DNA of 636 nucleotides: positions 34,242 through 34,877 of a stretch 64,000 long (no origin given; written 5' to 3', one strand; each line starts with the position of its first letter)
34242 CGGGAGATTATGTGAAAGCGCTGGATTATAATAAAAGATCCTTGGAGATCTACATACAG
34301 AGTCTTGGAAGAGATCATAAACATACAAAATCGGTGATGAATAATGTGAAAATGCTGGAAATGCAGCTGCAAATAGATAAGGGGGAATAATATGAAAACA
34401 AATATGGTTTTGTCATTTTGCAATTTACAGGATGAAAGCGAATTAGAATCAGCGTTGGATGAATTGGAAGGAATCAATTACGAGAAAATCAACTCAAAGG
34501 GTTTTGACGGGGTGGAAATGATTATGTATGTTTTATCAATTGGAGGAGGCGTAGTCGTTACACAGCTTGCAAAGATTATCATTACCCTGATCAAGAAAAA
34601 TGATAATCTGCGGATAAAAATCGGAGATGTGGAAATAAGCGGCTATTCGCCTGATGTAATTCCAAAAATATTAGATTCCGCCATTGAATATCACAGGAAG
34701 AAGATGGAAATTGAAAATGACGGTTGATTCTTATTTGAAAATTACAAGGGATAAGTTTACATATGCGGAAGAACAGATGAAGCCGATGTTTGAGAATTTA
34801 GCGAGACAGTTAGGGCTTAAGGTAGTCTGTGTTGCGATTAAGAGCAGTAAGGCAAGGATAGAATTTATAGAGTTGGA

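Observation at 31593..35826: Four-gene non-glycan island (ATPase-nuclease, TPR, small constant-like protein, HExxH protein): candidate undescribed conflict/defence system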

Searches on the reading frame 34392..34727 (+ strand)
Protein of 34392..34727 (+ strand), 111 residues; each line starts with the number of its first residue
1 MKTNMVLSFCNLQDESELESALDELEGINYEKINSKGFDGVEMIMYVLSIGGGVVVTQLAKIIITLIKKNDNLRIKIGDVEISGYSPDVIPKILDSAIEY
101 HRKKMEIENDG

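Call 3: search_protein_families(library=pfam, proteins=[window:34392-34727:+], max_evalue=0.1)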
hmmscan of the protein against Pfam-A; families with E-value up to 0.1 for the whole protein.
window:34392-34727:+ (111 aa): 0 families

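Call 4: search_protein_families(library=padloc, proteins=[window:34392-34727:+], max_evalue=0.1)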
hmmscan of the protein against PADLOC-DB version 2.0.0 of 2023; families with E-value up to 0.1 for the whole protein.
window:34392-34727:+ (111 aa): 1 family
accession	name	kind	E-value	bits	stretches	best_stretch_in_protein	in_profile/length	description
PDLC04928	PDC-S15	-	0.0035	15.4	1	28-102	89-163/174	-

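Call 5: search_protein_families(library=ncbifam, proteins=[window:34392-34727:+], max_evalue=0.1)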
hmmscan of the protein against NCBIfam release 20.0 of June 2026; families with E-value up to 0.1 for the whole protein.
window:34392-34727:+ (111 aa): 0 families

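Call 19: find_homologous_proteins(query=window:34392-34727:+, max_evalue=10)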
Query window:34392-34727:+ (111 aa): 7 proteins with E <= 10 among 11 candidates.
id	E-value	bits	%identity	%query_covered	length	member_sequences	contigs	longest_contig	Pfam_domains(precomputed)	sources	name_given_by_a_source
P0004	3.4e-63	228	99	100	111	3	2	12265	-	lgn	-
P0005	3.3e-55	202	85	99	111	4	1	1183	-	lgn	-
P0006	4.9e-53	195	82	99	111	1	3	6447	-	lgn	-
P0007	4.1e-51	189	80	99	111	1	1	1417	-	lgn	-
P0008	7.9e-49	182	78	99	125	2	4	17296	-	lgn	-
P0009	2.1e-43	165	70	100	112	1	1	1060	-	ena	-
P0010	1.3e-35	140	60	99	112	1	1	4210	-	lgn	-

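Call 20: find_encoding_contigs(protein=P0010, flank=10000)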
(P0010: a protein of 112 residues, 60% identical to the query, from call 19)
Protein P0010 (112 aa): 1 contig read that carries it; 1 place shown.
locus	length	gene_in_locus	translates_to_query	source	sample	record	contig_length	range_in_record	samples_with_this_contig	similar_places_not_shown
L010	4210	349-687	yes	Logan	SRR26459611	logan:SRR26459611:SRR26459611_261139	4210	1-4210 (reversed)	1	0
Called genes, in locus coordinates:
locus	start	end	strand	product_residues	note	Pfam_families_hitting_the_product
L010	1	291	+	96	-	?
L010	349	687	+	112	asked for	-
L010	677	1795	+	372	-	-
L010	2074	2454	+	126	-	-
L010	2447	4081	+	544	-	PF01966:HD (weak)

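Call 21: find_encoding_contigs(protein=P0008, flank=10000)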
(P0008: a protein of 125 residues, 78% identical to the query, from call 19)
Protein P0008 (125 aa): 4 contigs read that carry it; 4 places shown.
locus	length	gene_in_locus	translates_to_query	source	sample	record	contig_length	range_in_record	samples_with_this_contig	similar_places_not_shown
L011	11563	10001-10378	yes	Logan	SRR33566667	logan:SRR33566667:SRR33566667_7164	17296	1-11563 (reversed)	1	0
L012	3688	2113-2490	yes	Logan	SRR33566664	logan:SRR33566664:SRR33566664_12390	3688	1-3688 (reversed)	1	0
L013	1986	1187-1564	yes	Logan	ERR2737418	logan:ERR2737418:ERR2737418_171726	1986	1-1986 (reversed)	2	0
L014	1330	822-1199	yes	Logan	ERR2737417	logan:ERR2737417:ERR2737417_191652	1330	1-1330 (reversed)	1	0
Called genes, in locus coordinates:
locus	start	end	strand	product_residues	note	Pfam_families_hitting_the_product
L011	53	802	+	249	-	PF01643:Acyl-ACP_TE, PF20791:Acyl-ACP_TE_C (weak)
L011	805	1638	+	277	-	PF13509:S1_2, PF21191:CvfB_1st (faint), PF00575:S1 (faint), PF13509:S1_2, PF21543:CvfB_2nd (weak), PF17783:WHD_CvfB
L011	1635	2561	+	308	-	PF02517:Rce1-like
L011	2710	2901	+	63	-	PF14070:YjfB_motility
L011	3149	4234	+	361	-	PF17853:GGDEF_2, PF13556:HTH_30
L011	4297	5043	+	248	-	PF00005:ABC_tran, PF02463:SMC_N (weak), PF13191:AAA_16 (weak), PF20720:nSTAND3 (faint), PF13401:AAA_22 (weak), PF13304:AAA_21 (weak)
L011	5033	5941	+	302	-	PF18075:FtsX_ECD, PF02687:FtsX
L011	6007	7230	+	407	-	PF19220:Rod_CreS (weak), PF24568:CC_PcsB, PF01551:Peptidase_M23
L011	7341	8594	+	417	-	PF22694:CtpB_N-like (weak), PF00595:PDZ, PF13180:PDZ_2, PF17820:PDZ_6, PF03572:Peptidase_S41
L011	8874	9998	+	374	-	PF00515:TPR_1 (faint), PF07719:TPR_2 (faint), PF13181:TPR_8 (faint), PF13432:TPR_16 (faint), PF21033:RMD1-3 (faint), PF13424:TPR_12, PF24885:TPR_NPHP3, PF13424:TPR_12, +2 more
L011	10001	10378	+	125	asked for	-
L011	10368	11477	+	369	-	-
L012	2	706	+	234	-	?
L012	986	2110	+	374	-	PF00515:TPR_1 (faint), PF07719:TPR_2 (faint), PF13181:TPR_8 (faint), PF13432:TPR_16 (faint), PF21033:RMD1-3 (faint), PF13424:TPR_12, PF24885:TPR_NPHP3, PF13424:TPR_12, +2 more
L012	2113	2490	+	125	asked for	-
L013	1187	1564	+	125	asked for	-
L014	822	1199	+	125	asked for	-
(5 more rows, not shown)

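Call 22: find_encoding_contigs(protein=P0004, flank=10000)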
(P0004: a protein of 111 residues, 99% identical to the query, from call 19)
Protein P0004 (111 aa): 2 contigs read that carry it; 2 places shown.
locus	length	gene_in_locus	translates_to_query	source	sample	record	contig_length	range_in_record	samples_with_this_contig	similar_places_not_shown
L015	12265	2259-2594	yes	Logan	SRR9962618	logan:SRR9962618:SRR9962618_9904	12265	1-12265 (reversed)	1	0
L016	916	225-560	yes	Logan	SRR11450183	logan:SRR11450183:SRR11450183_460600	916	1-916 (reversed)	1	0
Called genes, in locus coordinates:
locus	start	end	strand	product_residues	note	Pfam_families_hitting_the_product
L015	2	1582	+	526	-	?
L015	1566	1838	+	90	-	-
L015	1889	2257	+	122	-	PF13424:TPR_12 (weak), PF24885:TPR_NPHP3, PF07719:TPR_2 (faint), PF13181:TPR_8 (faint), PF00515:TPR_1 (faint), PF13374:TPR_10 (weak), PF13424:TPR_12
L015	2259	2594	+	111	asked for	-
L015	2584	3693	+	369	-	-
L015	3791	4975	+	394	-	PF01041:DegT_DnrJ_EryC1, PF00155:Aminotran_1_2, PF01212:Beta_elim_lyase (weak)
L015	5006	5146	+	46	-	-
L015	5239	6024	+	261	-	PF02397:Bac_transf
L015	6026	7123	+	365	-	PF01041:DegT_DnrJ_EryC1 (weak)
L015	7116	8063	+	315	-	PF00583:Acetyltransf_1, PF13673:Acetyltransf_10, PF14542:Acetyltransf_CG (faint), PF13508:Acetyltransf_7, PF08445:FR47 (weak), PF13673:Acetyltransf_10 (weak), PF00583:Acetyltransf_1 (weak)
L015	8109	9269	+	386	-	PF02655:ATP-grasp_3 (weak), PF07478:Dala_Dala_lig_C, PF02786:CPSase_L_D2, PF13535:ATP-grasp_4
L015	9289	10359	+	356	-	PF04339:FemAB_like (weak), PF13480:Acetyltransf_6, PF02388:FemAB (weak)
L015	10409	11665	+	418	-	PF13439:Glyco_transf_4, PF13579:Glyco_trans_4_4, PF00534:Glycos_transf_1, PF13692:Glyco_trans_1_4 (weak)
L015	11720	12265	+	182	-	?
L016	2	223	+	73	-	?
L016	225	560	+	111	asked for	-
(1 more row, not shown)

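Call 34: search_protein_families(library=pfam, proteins=[L010:2041-2454:+, L010:2447-4081:+, L010:7-291:+], max_evalue=0.001)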
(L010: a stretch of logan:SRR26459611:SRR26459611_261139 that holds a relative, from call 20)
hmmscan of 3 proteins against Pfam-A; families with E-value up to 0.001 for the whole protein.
L010:2041-2454:+ (137 aa): 0 families

L010:2447-4081:+ (544 aa): 1 family
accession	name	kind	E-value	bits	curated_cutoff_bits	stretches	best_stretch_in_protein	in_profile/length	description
PF01966.28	HD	-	9.2e-07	29.6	22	1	51-131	1-65/116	HD domain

L010:7-291:+ (94 aa): 1 family
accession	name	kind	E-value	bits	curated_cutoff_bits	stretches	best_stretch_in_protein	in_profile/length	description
PF19276.4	HD_assoc_2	-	2.6e-09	37.3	23.1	1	2-85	4-84/222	HD associated region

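Call 46: search_protein_families(library=pfam, alignment_id=A4, max_evalue=10)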
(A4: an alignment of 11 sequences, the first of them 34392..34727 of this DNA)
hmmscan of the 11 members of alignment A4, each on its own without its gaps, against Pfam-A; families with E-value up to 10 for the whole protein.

A. member 1, window:34392-34727:+ (111 aa): 0 families

B. families by the number of members that match (of 11 scanned): 5 families
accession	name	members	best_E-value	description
PF22746.1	SHOCT-like_DUF2089-C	2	0.018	SHOCT-like domain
PF14559.12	TPR_19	1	0.016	Tetratricopeptide repeat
PF10656.15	DUF2483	1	0.071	Hypothetical protein of unknown function (DUF2483)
PF08030.17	NAD_binding_6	1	0.11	Ferric reductase NAD binding domain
PF10415.14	FumaraseC_C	1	0.14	Fumarase C C-terminus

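Call 65: predict_structure(alignment_id=A6)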
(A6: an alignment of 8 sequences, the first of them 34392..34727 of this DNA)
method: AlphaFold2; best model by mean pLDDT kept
length: 111 residues; sequences in the alignment: 8
mean_pLDDT: 83.7   pTM: 0.76
mean pLDDT of the five models: 83.7, 82.8, 82.1, 81.8, 81.5
residues with pLDDT >= 90: 31; 70-90: 65; 50-70: 14; < 50: 1
segments of 3 or more residues with pLDDT < 50: none
pLDDT, mean of each block of 10 residues (from residue 1): 79 85 89 71 84 89 91 88 92 89 69 40
secondary structure, 60 per line:
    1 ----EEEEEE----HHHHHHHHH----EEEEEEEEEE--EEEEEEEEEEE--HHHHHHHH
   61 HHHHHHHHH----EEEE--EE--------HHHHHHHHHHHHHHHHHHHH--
elements in order: E5-10 H15-23 E28-37 E40-50 H53-69 E74-77 H90-109

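Call 71: fold_search(model_id=the predicted structure, library=pdb)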
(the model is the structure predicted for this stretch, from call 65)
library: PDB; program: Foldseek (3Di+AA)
matches with E <= 10: 1592; with E <= 0.001: 0
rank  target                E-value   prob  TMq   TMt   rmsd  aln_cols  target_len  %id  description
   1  2nzc_B                8.3e-03  0.95  0.40  0.50   4.5        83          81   13  The structure of uncharacterized protein TM1266 from Thermotoga maritima. (released 2006-12-19)
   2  3lf0_C                1.4e-02  0.85  0.36  0.39   5.6        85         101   14  Crystal structure of the ATP bound Mycobacterium tuberculosis nitrogen regulatory PII protein (released 2010-07-07)
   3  7bio_A                1.6e-02  0.89  0.39  0.40   7.6        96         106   11  Crystal structure of monooxygenase RslO4 from Streptomyces bottropensis (released 2021-01-20)
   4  1xbw_C                1.7e-02  0.75  0.35  0.40   7.9        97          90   14  1.9A Crystal Structure of the protein isdG from Staphylococcus aureus aureus, Structural genomics, MCSG (released 2004-10-12)
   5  3ibw_A                2.1e-02  0.98  0.43  0.56   3.6        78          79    5  Crystal Structure of the ACT domain from GTP pyrophosphokinase of Chlorobium tepidum. Northeast Structural Genomics Co (released 2009-07-28)
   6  1xbw_D                2.1e-02  0.66  0.34  0.37   8.0        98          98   13  1.9A Crystal Structure of the protein isdG from Staphylococcus aureus aureus, Structural genomics, MCSG (released 2004-10-12)
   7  2n2t_MODEL_1_A        2.2e-02  0.89  0.40  0.49   6.8        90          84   13  Solution NMR Structure of DE NOVO DESIGNED PROTEIN (FDA_60), Northeast Structural Genomics Consortium (NESG) T (released 2015-09-16)
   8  5o3p_B                2.2e-02  0.85  0.42  0.45  11.1        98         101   13  Carbon regulatory PII-like protein SbtB from Synechocystis sp. 6803 in Apo state, trigonal crystal form (released 2018-05-16)
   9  1xbw_B                2.2e-02  0.60  0.34  0.37   7.8        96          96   14  1.9A Crystal Structure of the protein isdG from Staphylococcus aureus aureus, Structural genomics, MCSG (released 2004-10-12)
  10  6wi5_A                2.4e-02  0.99  0.51  0.61   2.9        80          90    8  De novo designed protein Foldit4 (released 2020-04-22)
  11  2zdo_A                2.4e-02  0.60  0.33  0.34   8.0       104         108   12  Crystal structure of IsdG-N7A in complex with hemin (released 2008-08-19)
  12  3ibw_B                2.6e-02  0.96  0.43  0.56   3.6        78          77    8  Crystal Structure of the ACT domain from GTP pyrophosphokinase of Chlorobium tepidum. Northeast Structural Genomics Co (released 2009-07-28)
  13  2zdp_A                2.6e-02  0.66  0.35  0.36   8.3       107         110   13  Crystal structure of IsdI in complex with Cobalt protoporphyrin IX (released 2008-08-19)
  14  3ta0_B                2.7e-02  0.84  0.38  0.42   4.6        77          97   16  A. fulgidus GlnK3, MgATP complex (released 2011-10-26)
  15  7bff_D                2.7e-02  0.77  0.37  0.44   6.5        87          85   13  Circular permutant of ribosomal protein S6, P54-55 truncated, I25A mutant. (released 2022-07-13)
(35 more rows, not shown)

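Call 76: search_protein_families(library=padloc, alignment_id=A8, max_evalue=1)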
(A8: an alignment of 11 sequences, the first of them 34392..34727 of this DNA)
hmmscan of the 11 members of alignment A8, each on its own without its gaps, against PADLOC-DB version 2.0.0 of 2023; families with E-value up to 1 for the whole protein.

A. member 1, window:34392-34727:+ (111 aa): 1 family
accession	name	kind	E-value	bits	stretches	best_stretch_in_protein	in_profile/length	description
PDLC04928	PDC-S15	-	0.0035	15.4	1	28-102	89-163/174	-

B. families by the number of members that match (of 11 scanned): 1 family
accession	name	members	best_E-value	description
PDLC04928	PDC-S15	1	0.0035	-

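Call 98: search_protein_families(library=phrogs, proteins=[window:34392-34727:+], max_evalue=0.01)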
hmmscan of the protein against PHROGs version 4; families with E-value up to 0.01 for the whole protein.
window:34392-34727:+ (111 aa): 0 families

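Call 123: search_solved_structures(query=A8, max_evalue=10)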
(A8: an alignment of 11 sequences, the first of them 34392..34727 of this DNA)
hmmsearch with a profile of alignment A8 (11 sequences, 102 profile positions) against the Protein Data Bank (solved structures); distinct sequences matched with E-value up to 10: 3.
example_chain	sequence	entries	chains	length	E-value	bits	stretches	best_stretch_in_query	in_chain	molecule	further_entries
8gqd_D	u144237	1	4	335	0.08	16.1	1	2-85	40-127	Protein-arginine kinase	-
9e2h_A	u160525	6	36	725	1.7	11.8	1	18-71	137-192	Variediene synthase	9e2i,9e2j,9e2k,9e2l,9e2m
9qgn_A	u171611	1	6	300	6.3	10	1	41-86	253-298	DUF4255 domain-containing protein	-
